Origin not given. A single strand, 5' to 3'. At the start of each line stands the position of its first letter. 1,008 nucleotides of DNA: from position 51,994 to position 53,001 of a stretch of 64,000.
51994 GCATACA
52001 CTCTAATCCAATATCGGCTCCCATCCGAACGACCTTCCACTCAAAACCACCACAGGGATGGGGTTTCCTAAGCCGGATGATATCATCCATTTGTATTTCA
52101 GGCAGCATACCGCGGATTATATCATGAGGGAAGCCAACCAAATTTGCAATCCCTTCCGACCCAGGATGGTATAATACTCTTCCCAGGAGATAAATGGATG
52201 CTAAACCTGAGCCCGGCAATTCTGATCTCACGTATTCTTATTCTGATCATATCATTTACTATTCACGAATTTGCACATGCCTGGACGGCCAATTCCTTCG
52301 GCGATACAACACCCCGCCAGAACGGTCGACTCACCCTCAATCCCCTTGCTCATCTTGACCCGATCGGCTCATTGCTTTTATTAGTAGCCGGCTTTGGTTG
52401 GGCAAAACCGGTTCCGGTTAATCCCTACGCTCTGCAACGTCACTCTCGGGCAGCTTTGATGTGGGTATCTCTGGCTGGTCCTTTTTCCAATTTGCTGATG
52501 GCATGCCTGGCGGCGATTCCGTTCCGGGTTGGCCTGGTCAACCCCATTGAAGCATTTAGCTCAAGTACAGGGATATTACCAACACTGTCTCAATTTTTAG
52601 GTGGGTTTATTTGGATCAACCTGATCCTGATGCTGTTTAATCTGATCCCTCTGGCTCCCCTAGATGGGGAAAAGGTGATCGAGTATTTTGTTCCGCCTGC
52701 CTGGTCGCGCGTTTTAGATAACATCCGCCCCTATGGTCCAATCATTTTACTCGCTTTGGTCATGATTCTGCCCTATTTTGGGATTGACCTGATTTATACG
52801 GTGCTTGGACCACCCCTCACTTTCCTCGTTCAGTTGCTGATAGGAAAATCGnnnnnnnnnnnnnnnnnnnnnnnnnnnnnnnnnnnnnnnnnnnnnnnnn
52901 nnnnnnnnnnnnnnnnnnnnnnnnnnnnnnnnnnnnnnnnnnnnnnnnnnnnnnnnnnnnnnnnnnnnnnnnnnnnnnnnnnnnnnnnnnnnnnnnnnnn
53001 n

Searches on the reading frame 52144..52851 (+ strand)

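Call 52: search_protein_families(library=pfam, proteins=[window:52144-52851:+], max_evalue=0.00001)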
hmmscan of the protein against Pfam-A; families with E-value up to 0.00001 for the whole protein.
window:52144-52851:+ (236 aa): 1 family
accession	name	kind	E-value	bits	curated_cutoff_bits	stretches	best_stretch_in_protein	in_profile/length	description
PF02163.28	Peptidase_M50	-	7.2e-13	48.8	27.2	1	31-187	3-198/221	Peptidase family M50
